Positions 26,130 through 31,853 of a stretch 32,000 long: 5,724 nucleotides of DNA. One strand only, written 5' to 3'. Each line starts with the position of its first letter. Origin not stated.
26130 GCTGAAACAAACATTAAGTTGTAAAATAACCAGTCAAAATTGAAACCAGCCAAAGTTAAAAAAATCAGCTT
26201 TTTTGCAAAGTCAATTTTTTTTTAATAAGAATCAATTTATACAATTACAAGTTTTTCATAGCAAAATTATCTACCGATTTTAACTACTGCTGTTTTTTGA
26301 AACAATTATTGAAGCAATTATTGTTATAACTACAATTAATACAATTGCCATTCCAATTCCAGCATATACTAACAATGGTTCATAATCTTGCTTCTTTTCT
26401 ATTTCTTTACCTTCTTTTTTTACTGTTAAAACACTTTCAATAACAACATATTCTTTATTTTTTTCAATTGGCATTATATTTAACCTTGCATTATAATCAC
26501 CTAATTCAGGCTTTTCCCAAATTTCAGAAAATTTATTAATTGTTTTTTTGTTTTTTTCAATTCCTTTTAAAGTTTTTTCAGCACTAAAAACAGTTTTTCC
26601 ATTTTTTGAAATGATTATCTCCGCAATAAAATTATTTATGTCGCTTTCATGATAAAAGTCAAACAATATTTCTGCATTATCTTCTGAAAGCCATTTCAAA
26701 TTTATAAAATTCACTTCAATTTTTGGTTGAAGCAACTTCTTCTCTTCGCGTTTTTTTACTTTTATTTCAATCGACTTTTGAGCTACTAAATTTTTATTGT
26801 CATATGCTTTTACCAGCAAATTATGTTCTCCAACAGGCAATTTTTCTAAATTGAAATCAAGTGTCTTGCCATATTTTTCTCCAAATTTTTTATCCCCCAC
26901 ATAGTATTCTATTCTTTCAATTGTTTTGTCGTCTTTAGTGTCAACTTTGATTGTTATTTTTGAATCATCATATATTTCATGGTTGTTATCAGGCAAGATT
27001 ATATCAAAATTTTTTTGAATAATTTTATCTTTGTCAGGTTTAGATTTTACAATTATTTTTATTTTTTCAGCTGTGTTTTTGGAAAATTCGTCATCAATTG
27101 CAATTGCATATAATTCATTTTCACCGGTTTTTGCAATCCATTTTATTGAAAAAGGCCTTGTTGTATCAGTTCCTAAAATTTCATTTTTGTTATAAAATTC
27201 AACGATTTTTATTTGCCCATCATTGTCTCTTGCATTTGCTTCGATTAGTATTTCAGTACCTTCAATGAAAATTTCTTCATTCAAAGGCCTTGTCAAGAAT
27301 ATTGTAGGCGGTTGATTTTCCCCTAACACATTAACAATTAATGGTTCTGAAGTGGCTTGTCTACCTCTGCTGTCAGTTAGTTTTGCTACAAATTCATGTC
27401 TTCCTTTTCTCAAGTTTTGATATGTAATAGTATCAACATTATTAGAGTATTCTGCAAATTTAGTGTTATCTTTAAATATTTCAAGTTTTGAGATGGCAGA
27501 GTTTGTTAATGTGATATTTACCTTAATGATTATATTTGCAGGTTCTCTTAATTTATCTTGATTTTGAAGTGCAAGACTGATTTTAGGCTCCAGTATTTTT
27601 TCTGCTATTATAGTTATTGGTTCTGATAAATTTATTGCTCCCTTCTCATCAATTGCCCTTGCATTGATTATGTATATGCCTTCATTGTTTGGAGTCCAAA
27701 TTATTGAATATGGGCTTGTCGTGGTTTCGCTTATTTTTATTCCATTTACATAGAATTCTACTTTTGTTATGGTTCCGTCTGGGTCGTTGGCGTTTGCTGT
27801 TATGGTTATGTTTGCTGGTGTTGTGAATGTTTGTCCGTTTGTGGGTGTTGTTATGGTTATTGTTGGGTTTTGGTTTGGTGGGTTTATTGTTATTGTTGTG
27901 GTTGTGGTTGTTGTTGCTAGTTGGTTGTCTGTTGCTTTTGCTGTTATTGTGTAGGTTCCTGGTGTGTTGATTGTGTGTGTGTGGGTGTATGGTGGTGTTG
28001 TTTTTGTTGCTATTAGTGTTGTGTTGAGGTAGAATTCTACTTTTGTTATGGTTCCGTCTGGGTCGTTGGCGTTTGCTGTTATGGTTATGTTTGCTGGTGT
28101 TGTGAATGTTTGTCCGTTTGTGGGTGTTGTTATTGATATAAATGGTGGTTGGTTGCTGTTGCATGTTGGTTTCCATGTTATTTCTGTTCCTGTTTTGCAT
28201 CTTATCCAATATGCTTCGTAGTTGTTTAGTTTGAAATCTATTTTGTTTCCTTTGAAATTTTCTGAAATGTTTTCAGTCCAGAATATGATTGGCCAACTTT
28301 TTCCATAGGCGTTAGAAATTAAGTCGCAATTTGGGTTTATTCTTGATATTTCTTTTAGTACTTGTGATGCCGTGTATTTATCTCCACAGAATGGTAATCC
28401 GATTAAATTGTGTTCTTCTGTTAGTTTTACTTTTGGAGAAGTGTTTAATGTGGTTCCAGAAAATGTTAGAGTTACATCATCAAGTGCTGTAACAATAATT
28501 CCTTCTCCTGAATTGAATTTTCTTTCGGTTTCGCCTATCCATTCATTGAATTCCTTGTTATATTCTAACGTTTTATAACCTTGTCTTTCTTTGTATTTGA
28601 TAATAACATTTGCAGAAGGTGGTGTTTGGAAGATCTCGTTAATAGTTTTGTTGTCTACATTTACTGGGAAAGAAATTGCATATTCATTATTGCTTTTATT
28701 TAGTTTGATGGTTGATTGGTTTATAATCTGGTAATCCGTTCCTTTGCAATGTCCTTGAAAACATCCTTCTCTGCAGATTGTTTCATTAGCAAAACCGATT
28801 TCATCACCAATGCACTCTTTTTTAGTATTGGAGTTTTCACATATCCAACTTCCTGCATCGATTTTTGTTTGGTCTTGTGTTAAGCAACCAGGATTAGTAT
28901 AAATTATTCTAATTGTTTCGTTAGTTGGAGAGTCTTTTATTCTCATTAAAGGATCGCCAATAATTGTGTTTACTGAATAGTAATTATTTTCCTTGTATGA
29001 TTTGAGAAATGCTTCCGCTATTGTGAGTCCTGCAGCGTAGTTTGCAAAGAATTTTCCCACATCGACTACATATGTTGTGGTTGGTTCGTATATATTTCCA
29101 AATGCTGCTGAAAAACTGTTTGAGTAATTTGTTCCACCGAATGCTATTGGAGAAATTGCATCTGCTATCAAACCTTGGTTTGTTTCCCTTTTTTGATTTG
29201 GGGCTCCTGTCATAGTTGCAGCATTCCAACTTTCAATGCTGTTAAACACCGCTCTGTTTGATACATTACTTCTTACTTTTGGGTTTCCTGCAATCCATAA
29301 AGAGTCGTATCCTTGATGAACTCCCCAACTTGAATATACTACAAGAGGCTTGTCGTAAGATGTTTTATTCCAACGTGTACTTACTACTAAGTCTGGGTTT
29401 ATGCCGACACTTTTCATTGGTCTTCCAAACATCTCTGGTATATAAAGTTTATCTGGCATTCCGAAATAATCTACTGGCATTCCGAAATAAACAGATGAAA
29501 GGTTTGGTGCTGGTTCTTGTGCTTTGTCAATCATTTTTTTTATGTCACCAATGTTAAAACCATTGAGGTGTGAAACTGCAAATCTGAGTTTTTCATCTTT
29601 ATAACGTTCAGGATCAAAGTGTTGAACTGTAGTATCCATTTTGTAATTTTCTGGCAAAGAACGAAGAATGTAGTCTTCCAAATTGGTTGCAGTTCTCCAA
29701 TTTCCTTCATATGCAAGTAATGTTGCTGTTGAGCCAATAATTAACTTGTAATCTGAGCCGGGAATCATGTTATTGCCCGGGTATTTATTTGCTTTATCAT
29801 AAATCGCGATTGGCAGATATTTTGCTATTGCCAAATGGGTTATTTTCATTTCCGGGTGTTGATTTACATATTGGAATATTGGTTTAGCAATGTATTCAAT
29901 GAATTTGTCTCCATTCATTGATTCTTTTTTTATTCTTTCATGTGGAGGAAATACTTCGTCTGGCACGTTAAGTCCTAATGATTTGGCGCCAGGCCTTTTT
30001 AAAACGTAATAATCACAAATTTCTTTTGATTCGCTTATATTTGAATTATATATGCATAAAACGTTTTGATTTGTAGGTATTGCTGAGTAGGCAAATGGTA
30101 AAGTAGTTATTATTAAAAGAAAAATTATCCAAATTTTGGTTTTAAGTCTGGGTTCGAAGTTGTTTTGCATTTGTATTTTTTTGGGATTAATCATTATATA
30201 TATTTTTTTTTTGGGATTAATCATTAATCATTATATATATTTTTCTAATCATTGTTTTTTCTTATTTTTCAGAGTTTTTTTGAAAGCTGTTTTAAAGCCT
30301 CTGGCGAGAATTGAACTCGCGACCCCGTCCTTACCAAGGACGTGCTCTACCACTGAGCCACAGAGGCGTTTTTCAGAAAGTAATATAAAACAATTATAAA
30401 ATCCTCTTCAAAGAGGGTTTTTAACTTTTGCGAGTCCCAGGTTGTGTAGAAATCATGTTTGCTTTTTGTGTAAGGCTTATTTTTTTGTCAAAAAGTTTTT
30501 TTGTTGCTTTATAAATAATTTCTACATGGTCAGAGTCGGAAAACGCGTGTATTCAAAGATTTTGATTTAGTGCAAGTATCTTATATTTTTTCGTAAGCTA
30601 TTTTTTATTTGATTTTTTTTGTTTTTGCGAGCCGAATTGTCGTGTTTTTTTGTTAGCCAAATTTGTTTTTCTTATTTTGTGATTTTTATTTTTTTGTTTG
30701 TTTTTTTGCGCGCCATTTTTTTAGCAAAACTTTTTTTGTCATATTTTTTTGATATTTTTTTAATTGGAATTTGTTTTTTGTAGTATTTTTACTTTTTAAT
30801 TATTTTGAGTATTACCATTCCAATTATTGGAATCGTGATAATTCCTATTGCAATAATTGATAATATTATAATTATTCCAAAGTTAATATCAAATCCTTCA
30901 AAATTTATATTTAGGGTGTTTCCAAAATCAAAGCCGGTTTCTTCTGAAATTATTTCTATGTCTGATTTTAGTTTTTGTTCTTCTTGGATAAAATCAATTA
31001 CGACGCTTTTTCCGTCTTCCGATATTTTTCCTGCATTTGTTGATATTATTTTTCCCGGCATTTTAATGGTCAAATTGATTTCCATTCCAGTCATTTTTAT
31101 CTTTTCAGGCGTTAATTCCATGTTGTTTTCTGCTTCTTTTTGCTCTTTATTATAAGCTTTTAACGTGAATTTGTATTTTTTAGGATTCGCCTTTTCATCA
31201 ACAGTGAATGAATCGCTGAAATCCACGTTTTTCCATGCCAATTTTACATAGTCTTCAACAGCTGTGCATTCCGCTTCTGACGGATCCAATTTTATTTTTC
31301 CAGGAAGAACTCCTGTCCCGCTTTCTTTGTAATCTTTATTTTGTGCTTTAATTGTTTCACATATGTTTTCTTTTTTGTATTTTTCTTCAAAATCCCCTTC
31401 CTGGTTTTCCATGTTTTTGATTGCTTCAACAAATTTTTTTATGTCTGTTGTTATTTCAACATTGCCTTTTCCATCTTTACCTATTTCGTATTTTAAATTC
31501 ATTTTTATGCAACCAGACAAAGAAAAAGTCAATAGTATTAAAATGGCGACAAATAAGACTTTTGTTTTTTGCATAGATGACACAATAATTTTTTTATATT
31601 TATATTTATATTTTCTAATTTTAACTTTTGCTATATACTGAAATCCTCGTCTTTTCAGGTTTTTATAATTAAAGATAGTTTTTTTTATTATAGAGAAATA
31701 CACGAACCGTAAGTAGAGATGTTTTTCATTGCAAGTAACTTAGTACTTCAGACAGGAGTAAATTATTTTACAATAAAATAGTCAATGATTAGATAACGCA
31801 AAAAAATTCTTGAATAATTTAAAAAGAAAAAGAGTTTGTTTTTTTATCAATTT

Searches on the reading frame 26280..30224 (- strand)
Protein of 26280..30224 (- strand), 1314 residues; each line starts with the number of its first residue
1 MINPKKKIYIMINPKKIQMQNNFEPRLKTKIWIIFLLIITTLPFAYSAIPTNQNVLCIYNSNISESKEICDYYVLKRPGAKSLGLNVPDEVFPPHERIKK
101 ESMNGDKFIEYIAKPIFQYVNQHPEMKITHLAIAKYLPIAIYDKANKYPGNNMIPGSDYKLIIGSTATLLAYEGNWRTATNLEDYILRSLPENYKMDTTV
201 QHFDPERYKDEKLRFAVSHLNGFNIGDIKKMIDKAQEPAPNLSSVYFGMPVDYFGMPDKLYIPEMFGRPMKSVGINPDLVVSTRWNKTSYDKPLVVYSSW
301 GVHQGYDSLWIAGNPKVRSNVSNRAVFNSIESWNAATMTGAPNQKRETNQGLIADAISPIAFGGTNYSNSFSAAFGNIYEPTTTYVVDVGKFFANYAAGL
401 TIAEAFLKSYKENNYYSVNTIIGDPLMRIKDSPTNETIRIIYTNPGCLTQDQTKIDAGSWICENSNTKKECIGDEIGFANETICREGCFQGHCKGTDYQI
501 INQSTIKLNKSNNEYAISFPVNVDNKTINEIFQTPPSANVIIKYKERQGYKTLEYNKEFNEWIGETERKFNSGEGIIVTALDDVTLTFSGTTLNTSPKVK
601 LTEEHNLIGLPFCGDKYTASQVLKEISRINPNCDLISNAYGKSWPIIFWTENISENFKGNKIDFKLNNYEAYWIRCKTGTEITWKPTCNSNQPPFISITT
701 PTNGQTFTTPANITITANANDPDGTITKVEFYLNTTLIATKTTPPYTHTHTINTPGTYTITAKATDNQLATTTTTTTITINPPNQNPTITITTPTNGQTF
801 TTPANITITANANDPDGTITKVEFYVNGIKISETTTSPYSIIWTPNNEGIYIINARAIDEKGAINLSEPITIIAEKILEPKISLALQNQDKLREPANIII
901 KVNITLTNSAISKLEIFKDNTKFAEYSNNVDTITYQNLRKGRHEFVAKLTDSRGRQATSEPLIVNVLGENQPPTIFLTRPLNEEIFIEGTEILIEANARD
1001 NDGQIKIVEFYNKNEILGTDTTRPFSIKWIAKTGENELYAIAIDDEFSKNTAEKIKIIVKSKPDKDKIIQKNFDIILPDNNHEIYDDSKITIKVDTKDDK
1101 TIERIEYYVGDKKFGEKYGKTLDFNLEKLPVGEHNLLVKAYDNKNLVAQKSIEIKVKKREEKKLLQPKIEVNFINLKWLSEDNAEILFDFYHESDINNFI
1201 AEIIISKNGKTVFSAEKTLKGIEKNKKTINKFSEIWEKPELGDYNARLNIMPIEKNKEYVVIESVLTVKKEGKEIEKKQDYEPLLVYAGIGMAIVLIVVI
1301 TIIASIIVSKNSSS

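Call 10: search_protein_families(library=pfam, proteins=[window:26280-30224:-])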
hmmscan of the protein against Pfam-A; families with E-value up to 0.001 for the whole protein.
window:26280-30224:- (1314 aa): 4 families
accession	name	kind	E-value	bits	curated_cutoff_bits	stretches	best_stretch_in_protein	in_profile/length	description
PF17957.7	Big_7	-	7.6e-64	212.7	24.1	4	694-762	1-70/70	Bacterial Ig domain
PF00801.26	PKD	-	3.2e-09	37.1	23.5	1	701-777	5-78/80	PKD domain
PF06832.18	BiPBP_C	-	7.5e-07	29.4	26.8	0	784-863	7-84/90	Penicillin-Binding Protein C-terminus Family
PF07495.19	Y_Y_Y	-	2.5e-06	27.7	26.6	0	826-862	17-51/65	Y_Y_Y domain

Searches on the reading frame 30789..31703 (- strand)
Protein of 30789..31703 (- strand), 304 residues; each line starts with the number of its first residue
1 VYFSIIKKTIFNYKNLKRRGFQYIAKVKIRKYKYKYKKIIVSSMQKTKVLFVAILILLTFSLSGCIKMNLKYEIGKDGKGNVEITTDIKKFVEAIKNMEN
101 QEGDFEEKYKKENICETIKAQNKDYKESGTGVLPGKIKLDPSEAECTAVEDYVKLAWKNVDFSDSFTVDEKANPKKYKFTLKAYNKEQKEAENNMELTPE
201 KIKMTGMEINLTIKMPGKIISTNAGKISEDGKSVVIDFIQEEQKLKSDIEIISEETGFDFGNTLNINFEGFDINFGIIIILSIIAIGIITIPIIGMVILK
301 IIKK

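Call 10: search_protein_families(library=pfam, proteins=[window:30789-31703:-])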
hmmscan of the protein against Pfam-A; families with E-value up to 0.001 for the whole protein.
window:30789-31703:- (304 aa): 1 family
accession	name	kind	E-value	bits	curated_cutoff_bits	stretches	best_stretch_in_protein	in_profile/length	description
PF21946.1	LppM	-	0.00027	21.6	27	1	155-230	60-133/153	LppM domain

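Call 29: find_encoding_contigs(protein=window:30789-31703:-, flank=10000, max_places=6)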
Protein window:30789-31703:- (304 aa): no gene with exactly this product is on record in the collection.

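Call 32: find_encoding_contigs(protein=window:30789-31574:-, flank=10000, max_places=6)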
Protein window:30789-31574:- (261 aa): 1 contig read that carries it; 1 place shown.
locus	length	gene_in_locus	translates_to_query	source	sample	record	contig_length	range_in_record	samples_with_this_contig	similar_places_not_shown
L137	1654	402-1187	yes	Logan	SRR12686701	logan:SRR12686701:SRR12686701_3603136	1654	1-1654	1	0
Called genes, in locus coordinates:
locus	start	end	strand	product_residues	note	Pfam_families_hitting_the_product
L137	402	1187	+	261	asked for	-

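Call 55: find_homologous_proteins(query=window:30789-31574:-, max_evalue=1e-10)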
Query window:30789-31574:- (261 aa): 4 proteins with E <= 1e-10 among 1251 candidates.
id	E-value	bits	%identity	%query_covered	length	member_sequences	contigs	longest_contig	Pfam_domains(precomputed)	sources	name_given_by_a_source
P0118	2.3e-145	500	100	91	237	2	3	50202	-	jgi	jgi:hypothetical protein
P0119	1.1e-115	403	75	100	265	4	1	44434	-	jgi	-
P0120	2.6e-69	251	52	85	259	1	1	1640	-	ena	-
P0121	5.1e-33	133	41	81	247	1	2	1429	-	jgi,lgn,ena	-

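Call 56: find_encoding_contigs(protein=P0118, flank=10000, max_places=4)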
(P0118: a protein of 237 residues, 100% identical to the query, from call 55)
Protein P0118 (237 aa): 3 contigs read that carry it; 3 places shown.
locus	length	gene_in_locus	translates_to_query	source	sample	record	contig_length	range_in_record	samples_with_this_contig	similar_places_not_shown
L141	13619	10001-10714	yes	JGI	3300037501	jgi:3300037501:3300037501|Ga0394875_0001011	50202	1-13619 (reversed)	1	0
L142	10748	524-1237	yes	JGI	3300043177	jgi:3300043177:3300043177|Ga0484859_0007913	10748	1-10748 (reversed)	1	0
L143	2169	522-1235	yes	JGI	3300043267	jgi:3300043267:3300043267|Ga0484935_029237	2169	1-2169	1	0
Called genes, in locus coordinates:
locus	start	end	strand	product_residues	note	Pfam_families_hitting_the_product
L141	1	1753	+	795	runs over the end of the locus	PF03104:DNA_pol_B_exo1, PF10108:DNA_pol_B_exo2 (weak), PF13482:RNase_H_2 (weak), PF00136:DNA_pol_B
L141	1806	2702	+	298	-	PF00557:Peptidase_M24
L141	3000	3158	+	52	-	-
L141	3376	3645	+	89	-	-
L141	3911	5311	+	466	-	PF00890:FAD_binding_2 (weak), PF01494:FAD_binding_3 (weak), PF01593:Amino_oxidase, PF03486:HI0933_like (faint), PF12831:FAD_oxidored (weak), PF13450:NAD_binding_8, PF13738:Pyr_redox_3 (weak), PF03275:GLF (faint)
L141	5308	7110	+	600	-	-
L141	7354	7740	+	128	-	PF01641:SelR, PF24046:At4g08330 (faint)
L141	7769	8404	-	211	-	-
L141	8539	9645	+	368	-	PF18998:Flg_new_2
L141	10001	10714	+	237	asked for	-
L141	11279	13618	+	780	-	?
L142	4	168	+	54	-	-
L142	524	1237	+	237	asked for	-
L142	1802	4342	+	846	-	PF17957:Big_7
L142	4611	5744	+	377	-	PF17957:Big_7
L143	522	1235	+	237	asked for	-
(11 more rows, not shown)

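Call 57: find_encoding_contigs(protein=P0119, flank=10000, max_places=4)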
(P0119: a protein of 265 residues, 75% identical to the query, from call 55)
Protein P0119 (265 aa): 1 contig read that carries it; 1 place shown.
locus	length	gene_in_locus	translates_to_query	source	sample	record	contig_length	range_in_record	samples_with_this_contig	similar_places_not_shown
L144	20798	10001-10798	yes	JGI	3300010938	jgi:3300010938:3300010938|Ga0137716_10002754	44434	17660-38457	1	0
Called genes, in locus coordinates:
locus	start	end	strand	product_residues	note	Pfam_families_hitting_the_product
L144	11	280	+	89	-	-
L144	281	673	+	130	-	-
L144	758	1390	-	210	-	-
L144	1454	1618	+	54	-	-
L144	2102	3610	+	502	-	-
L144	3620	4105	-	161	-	-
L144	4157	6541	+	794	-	PF03104:DNA_pol_B_exo1, PF13482:RNase_H_2 (faint), PF10108:DNA_pol_B_exo2 (weak), PF00136:DNA_pol_B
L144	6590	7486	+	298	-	PF00557:Peptidase_M24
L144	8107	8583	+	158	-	-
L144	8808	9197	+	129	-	PF01641:SelR, PF24046:At4g08330 (faint)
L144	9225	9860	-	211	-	-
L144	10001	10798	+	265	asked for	-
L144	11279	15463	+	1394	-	PF00801:PKD (faint), PF06832:BiPBP_C (faint), PF17957:Big_7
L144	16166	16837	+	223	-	PF06026:Rib_5-P_isom_A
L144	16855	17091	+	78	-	-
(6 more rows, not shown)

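Call 75: find_encoding_contigs(protein=P0120, flank=5000, max_places=3)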
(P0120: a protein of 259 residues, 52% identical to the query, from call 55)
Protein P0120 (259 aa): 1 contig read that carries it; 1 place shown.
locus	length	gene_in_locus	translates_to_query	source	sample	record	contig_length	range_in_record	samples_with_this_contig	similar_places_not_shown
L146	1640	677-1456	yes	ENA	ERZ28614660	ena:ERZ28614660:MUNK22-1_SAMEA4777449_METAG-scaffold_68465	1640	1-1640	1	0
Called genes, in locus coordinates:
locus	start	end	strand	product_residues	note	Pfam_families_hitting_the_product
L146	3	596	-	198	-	?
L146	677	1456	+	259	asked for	-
